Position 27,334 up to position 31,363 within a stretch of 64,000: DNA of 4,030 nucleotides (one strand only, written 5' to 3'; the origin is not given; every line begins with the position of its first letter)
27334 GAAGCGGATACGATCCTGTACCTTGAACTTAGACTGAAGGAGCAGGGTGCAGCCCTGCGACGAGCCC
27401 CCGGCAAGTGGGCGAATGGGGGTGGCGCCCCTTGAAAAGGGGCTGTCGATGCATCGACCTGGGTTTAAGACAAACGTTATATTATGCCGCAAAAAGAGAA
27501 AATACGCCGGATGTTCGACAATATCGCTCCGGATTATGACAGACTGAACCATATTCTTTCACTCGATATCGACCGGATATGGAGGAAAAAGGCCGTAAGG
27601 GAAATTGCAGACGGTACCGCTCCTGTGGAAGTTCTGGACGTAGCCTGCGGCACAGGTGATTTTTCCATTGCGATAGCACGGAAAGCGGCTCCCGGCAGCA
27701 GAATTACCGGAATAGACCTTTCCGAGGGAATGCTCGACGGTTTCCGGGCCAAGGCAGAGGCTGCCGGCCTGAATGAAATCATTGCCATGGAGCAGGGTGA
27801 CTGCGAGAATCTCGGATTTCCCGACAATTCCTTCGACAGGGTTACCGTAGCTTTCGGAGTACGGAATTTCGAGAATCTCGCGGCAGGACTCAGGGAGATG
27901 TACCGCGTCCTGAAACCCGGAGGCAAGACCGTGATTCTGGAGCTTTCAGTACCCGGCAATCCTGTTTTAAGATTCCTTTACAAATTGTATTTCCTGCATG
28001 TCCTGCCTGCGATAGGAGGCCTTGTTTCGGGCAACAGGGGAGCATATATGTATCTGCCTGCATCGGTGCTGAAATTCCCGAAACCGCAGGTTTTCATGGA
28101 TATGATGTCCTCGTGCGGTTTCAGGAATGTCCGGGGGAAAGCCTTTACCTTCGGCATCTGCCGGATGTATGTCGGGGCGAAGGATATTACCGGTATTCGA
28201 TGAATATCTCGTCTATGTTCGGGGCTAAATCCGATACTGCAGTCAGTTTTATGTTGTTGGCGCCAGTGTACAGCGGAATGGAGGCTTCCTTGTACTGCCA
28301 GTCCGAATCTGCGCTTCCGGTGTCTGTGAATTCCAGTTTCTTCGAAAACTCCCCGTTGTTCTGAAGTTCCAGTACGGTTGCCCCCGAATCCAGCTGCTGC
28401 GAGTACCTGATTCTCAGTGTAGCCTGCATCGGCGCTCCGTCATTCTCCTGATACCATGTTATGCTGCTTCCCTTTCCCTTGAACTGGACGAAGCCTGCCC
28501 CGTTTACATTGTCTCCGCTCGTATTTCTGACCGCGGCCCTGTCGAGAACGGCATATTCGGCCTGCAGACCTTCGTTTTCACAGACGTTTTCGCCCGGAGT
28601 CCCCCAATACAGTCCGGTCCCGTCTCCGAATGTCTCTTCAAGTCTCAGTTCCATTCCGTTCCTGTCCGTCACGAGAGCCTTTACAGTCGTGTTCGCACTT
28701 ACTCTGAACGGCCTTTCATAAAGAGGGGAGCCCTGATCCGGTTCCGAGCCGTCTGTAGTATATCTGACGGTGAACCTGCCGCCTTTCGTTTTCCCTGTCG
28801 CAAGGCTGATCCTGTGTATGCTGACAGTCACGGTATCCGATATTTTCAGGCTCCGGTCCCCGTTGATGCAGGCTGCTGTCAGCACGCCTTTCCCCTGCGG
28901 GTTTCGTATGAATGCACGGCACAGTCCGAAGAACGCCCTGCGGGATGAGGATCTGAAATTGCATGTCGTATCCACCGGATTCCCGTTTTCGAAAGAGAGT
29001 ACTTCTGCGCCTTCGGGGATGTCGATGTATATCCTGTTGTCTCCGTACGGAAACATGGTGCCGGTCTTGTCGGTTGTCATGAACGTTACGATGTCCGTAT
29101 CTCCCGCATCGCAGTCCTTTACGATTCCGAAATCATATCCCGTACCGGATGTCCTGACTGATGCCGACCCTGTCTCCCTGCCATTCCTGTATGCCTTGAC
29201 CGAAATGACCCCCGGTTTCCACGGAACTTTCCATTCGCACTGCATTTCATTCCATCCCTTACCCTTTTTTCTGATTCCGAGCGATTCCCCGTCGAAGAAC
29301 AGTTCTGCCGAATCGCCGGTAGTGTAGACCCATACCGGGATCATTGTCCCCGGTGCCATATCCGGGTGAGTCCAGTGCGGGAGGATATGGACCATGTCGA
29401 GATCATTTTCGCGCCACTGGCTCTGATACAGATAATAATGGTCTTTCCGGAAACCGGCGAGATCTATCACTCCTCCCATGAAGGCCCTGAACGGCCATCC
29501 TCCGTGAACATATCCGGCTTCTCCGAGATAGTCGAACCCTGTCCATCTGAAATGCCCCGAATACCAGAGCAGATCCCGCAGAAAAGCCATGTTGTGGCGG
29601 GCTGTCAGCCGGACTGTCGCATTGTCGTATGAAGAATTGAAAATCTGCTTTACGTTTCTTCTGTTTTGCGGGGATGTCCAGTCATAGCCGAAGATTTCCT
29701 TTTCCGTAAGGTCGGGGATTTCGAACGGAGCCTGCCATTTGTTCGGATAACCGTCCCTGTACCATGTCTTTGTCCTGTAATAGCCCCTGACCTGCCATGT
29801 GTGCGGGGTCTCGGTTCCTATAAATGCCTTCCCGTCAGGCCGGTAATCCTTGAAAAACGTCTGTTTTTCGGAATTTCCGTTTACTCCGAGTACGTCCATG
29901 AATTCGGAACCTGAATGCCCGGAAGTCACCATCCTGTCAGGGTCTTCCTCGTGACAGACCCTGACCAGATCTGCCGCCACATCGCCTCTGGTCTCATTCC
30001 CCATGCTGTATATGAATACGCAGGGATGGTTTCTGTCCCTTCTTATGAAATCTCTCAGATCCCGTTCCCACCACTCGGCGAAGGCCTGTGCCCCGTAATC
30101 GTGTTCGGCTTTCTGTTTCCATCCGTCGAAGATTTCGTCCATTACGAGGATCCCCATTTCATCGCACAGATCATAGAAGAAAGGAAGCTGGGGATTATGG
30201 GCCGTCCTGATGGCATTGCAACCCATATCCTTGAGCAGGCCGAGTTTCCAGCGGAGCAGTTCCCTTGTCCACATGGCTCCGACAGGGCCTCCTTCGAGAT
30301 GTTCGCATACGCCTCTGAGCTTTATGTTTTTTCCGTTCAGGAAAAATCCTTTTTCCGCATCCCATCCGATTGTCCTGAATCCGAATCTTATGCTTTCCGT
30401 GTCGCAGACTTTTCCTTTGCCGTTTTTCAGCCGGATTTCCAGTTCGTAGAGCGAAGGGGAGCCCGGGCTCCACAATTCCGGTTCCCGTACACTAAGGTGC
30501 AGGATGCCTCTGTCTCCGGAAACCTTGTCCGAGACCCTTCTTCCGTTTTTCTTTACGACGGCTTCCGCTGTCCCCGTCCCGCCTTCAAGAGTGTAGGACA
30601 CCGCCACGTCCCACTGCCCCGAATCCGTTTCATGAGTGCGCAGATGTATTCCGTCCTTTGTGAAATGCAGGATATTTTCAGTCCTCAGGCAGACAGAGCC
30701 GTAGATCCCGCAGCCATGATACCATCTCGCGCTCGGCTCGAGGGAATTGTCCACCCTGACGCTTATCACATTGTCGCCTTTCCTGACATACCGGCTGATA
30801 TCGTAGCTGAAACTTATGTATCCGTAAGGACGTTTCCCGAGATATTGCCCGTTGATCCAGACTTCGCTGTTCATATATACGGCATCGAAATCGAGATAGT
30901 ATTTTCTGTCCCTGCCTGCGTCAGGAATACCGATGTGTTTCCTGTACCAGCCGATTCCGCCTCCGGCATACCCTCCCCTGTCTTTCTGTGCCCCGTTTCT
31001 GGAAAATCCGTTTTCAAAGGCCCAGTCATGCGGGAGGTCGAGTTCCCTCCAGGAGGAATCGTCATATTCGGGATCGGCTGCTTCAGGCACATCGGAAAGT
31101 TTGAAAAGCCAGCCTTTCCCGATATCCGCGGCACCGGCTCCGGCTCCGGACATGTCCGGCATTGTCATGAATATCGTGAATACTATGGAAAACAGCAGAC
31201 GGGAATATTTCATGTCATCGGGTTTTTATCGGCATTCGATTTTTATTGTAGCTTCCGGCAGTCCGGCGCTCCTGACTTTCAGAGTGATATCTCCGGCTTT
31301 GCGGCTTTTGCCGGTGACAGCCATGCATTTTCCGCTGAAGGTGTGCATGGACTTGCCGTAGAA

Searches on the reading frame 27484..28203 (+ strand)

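Call 14: search_protein_families(library=pfam, proteins=[window:27484-28203:+])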
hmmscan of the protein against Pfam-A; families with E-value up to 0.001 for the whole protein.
window:27484-28203:+ (239 aa): 10 families
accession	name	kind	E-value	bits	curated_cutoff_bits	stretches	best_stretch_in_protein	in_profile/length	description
PF01209.24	Ubie_methyltran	-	1.2e-63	215.1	20.1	1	4-233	6-233/233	ubiE/COQ5 methyltransferase family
PF13649.12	Methyltransf_25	-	1.3e-24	87.1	27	1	50-147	1-97/97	Methyltransferase domain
PF08241.18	Methyltransf_11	-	1.6e-23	83.6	21.2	1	51-151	1-95/95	Methyltransferase domain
PF13847.12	Methyltransf_31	-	1.2e-18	67.6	27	1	49-154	6-112/145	Methyltransferase domain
PF08242.18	Methyltransf_12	-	5.9e-14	53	30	1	51-148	1-97/98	Methyltransferase domain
PF13489.12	Methyltransf_23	-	4.7e-09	36.6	27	1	42-155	18-120/164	Methyltransferase domain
PF02475.24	TRM5-TYW2_MTfase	-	0.00013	22.4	28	1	49-129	39-117/164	TRM5/TYW2 methyltransferase domain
PF12147.14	Methyltransf_20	-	0.00013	21.7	21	1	35-107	122-195/309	Putative methyltransferase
PF02390.23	Methyltransf_4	-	0.00039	20.4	24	1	49-124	4-80/173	Putative methyltransferase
PF01170.24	UPF0020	-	0.00067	19.9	22.3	0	69-120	74-125/197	RMKL-like, methyltransferase domain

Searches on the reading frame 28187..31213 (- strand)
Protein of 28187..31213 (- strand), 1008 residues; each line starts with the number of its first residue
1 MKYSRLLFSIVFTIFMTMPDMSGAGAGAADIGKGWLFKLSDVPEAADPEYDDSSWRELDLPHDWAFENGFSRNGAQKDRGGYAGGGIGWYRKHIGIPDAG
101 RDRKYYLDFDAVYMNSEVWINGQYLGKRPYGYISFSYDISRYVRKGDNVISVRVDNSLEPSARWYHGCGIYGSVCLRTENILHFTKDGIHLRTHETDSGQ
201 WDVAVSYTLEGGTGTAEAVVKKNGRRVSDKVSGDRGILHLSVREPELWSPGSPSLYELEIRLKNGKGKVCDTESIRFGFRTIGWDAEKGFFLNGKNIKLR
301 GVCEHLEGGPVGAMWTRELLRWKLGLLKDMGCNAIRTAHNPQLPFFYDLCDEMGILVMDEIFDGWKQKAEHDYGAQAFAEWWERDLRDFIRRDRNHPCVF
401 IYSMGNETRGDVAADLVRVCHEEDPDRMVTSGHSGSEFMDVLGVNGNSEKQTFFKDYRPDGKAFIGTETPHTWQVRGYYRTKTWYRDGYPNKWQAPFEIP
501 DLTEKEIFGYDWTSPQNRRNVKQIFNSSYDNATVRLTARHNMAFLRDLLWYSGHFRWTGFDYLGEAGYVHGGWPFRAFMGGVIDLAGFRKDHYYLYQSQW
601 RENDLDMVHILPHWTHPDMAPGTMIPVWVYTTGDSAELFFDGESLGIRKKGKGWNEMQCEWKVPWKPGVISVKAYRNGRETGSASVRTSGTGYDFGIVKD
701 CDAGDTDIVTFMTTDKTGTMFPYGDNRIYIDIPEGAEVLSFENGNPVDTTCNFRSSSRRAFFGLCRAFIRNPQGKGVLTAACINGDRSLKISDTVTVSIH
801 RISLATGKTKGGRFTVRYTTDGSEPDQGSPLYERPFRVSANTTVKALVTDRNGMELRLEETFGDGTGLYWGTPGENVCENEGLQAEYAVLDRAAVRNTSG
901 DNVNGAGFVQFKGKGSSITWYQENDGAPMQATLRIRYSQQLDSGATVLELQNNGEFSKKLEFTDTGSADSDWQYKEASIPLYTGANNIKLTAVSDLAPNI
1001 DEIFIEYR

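Call 5: search_protein_families(library=pfam, proteins=[window:28187-31213:-])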
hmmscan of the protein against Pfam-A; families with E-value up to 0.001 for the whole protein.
window:28187-31213:- (1008 aa): 8 families
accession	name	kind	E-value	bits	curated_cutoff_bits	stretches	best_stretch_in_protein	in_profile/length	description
PF02836.23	Glyco_hydro_2_C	-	6e-24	85.2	21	1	288-445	6-175/302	Glycosyl hydrolases family 2, TIM barrel domain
PF02837.24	Glyco_hydro_2_N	-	7.8e-24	84.9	28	1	35-177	8-166/169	Glycosyl hydrolases family 2, sugar binding domain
PF16355.11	DUF4982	-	4.2e-19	68.7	23.9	1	622-681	1-60/61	Domain of unknown function (DUF4982)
PF00703.27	Glyco_hydro_2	-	4.7e-13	50.3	23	1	191-280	22-109/109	Glycosyl hydrolases family 2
PF13287.12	Fn3_assoc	-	1.9e-12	47.5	23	1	815-853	11-49/59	Fn3 associated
PF13290.12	CHB_HEX_C_1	-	7.7e-12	45.4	22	1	802-853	12-60/67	Chitobiase/beta-hexosaminidase C-terminal domain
PF18565.7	Glyco_hydro2_C5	-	3.5e-09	36.9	32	1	702-779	13-89/103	Glycoside hydrolase family 2 C-terminal domain 5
PF22666.2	Glyco_hydro_2_N2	-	6.2e-07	30.1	27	1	89-163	51-126/167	Glycosyl hydrolase 2 galactose-binding domain-like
